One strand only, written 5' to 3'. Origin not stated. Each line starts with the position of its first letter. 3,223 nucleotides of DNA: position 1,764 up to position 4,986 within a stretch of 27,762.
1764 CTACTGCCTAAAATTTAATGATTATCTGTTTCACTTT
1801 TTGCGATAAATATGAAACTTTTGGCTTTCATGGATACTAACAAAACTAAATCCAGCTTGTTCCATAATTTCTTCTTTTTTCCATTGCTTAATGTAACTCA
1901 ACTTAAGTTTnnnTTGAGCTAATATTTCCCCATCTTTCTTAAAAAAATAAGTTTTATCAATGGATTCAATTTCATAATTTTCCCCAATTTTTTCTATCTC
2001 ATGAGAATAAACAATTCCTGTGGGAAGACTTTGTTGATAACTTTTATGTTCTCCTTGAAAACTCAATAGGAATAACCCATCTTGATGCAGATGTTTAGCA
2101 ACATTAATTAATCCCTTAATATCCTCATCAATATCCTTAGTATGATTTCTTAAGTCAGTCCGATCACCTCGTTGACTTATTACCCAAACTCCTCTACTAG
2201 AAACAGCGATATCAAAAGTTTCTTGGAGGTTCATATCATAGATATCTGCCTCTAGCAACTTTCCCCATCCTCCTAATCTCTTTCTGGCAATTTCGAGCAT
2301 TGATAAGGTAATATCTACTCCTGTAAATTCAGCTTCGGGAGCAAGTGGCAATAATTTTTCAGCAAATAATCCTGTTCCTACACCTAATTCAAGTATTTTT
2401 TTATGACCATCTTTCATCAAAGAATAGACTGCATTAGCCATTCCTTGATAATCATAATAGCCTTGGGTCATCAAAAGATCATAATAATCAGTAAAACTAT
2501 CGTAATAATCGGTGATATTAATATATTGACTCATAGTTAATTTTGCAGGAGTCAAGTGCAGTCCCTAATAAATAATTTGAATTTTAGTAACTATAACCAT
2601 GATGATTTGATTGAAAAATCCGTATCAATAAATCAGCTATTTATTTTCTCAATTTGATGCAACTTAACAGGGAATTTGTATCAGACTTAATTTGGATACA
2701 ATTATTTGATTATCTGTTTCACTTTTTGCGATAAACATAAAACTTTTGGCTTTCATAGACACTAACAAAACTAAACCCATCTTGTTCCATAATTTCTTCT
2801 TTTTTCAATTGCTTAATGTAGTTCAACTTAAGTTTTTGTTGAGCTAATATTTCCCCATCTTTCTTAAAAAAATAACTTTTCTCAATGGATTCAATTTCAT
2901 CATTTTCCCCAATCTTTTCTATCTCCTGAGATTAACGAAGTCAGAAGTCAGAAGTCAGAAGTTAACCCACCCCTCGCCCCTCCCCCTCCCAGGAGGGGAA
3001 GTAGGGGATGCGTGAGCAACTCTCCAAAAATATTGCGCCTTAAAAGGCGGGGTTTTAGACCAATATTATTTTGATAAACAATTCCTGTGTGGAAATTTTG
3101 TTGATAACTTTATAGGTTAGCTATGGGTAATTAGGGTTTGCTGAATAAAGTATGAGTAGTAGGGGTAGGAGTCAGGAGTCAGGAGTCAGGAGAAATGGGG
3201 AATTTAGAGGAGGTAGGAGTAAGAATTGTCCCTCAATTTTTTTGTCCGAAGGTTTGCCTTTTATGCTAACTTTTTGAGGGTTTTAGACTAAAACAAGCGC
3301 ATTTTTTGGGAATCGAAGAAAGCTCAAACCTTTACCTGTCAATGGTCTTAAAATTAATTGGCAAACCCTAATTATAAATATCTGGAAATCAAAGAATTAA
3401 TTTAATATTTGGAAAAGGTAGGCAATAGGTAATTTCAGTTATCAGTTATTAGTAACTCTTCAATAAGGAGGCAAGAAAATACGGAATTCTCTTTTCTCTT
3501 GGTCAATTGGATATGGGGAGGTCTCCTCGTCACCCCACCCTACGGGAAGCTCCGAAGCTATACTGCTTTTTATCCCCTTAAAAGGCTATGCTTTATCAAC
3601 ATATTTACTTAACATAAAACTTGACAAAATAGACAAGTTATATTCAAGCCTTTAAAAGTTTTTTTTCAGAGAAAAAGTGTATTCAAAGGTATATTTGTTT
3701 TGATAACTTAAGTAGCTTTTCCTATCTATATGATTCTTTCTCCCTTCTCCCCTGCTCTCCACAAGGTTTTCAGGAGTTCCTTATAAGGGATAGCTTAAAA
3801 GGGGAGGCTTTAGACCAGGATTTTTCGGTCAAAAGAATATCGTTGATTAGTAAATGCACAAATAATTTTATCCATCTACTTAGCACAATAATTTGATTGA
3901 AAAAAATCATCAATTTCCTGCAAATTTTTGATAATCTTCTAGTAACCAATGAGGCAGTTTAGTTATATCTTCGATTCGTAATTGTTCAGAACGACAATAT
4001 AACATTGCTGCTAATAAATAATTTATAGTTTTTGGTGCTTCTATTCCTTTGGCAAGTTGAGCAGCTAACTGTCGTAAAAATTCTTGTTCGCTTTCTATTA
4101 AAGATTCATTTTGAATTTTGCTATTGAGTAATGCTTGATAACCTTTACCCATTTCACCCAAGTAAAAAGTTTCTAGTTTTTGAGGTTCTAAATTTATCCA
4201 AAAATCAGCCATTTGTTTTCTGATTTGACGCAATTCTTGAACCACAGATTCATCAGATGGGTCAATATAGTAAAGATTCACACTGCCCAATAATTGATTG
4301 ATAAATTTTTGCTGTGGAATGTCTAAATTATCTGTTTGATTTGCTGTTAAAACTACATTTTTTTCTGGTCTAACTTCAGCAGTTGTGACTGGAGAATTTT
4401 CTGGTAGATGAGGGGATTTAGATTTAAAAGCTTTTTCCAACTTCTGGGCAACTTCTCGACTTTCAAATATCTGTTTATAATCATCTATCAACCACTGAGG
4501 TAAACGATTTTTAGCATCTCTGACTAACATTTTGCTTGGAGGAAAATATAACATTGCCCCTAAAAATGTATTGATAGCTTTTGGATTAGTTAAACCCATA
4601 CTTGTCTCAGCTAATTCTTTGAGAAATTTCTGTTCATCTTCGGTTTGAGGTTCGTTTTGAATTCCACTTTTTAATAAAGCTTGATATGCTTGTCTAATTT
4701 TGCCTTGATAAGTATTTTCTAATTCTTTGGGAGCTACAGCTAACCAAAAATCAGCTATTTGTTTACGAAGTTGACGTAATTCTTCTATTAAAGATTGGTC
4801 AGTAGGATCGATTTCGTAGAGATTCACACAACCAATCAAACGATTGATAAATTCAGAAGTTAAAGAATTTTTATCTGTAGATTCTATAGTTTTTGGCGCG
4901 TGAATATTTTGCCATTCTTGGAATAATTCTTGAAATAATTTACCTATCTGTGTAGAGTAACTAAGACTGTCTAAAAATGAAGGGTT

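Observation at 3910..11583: Single 2557-aa polypeptide fusing four glycosyltransferase families and two methyltransferases: a candidate single-protein glycan assembly line ending in a protein-glycosylation (OGT/HMW1C, GT41-like) module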

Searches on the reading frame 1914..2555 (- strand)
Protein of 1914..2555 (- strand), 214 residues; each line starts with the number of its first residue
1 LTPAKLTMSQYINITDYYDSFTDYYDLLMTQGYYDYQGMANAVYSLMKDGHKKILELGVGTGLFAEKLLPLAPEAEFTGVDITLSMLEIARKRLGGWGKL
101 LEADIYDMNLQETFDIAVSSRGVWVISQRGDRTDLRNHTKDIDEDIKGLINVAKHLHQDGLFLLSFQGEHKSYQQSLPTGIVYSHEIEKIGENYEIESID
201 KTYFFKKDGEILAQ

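Call 12: search_protein_families(library=pfam, proteins=[window:1914-2555:-], max_evalue=0.001)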
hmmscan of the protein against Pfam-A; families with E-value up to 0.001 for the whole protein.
window:1914-2555:- (214 aa): 6 families
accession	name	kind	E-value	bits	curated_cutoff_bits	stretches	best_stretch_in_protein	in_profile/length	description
PF13649.12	Methyltransf_25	-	2e-11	44.9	27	1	54-124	1-75/97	Methyltransferase domain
PF08242.18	Methyltransf_12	-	1.4e-09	39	30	1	55-120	1-72/98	Methyltransferase domain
PF08241.18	Methyltransf_11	-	1.8e-09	38.5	21.2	1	55-125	1-72/95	Methyltransferase domain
PF13847.12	Methyltransf_31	-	7.9e-08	32.6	27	1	49-164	2-109/145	Methyltransferase domain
PF05401.17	NodS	-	2.4e-05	24.7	24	1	50-128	43-121/201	Nodulation protein S (NodS)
PF05175.20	MTS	-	0.00089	19.4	23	0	46-117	27-102/170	Methyltransferase small domain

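Call 80: search_protein_families(library=ncbifam, proteins=[window:1914-2555:-], max_evalue=0.001)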
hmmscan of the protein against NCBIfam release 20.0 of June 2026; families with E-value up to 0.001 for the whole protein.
window:1914-2555:- (214 aa): 12 families
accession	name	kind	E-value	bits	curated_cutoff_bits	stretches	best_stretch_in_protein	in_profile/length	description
TIGR02072.1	BioC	equivalog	2.1e-11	44.1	184.95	1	39-122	19-106/244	malonyl-ACP O-methyltransferase BioC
NF041820.1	daptide_MTase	equivalog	3.1e-08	33.4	175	1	17-118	6-109/243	daptide-type RiPP biosynthesis methyltransferase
NF043040.1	corrin_prot_MT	hypoth_equivalog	6.6e-08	32.2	180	1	36-119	27-116/216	corrinoid protein-associated methyltransferase CpaM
NF045882.1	PLipidMtase_Leg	equivalog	1.7e-07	31.2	390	1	14-94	6-83/207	phospholipid N-methyltransferase PmtA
TIGR01934.1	MenG_MenH_UbiE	subfamily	5.6e-06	25.8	158.35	1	40-118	29-111/223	ubiquinone/menaquinone biosynthesis methyltransferase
NF001244.0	PRK00216.1-5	equivalog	5e-05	22.7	216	1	40-117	38-122/236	bifunctional demethylmenaquinone methyltransferase/2-methoxy-6-polyprenyl-1,4-benzoquinol methylase UbiE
NF002463.0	PRK01683.1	equivalog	6.5e-05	22.6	297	1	49-116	30-96/258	trans-aconitate 2-methyltransferase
TIGR03534.1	RF_mod_PrmC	equivalog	0.00011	21.7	199.1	1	43-119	80-162/253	peptide chain release factor N(5)-glutamine methyltransferase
TIGR00536.1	hemK_fam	subfamily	0.00015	20.9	115.5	1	45-117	108-186/286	HemK family protein methyltransferase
TIGR02021.1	BchM-ChlM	equivalog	0.00047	19.6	158.9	1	41-119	43-124/218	magnesium protoporphyrin IX methyltransferase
NF041650.1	nod_mtase_NodS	equivalog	0.00077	19.2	300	1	45-123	33-111/190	nodulation methyltransferase NodS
TIGR04371.1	methyltran_NanM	subfamily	0.0009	18.8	44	0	49-83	148-182/273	putative sugar O-methyltransferase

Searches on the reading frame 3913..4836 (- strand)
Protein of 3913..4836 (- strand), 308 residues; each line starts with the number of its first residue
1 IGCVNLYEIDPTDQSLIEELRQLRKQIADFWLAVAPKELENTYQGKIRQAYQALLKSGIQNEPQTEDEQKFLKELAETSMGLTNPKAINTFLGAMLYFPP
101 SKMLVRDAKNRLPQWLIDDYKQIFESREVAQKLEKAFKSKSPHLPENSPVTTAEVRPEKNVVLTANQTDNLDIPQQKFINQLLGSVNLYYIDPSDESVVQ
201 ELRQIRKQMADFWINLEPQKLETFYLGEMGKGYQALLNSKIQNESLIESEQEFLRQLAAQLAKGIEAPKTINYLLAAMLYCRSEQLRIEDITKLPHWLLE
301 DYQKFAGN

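Call 7: search_protein_families(library=pfam, proteins=[window:3913-4836:-], max_evalue=10)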
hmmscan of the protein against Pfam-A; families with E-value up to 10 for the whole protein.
seq(308 aa): 12 families
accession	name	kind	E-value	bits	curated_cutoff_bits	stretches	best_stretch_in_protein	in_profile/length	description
PF02244.21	Propep_M14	-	0.00073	20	22.1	2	7-33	1-28/73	Carboxypeptidase activation peptide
PF08870.17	DndE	-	0.0013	19.5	25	1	225-267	60-102/111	DNA sulphur modification protein DndE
PF23100.1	DUF2096_N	-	0.0016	19.2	26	2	4-49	37-88/96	DUF2096 N-terminal four-helical bundle domain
PF05157.20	MshEN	-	0.025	15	23.1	1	10-37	47-73/90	MshEN domain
PF19963.4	VMAP-M1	-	0.026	15.6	25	1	38-134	4-99/113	vWA-MoxR associated protein middle region (VMAP-M) 1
PF08470.16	NTNH_C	-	0.068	13.6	23.9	1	152-208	37-92/162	Nontoxic nonhaemagglutinin C-terminal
PF10116.14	Host_attach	-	0.083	13.9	26.7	0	248-277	69-98/138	Protein required for attachment to host cells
PF00570.28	HRDC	-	0.1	13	23.8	0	14-29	2-17/68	HRDC domain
PF23347.1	TPR_Nup160_C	-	0.1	12.3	27.1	1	110-123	142-155/259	Nup160 C-terminal TPR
PF04718.20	ATP-synt_G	-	0.3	12.4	25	0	15-79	5-65/98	Mitochondrial ATP synthase g subunit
PF20302.4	HisK-N-like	-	0.34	11.5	27.8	0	175-210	42-77/132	HisK-N-like globin domain of the ASK signalosome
PF10422.14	LRS4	-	1.7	9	24.2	1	194-244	40-90/211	Monopolin complex subunit LRS4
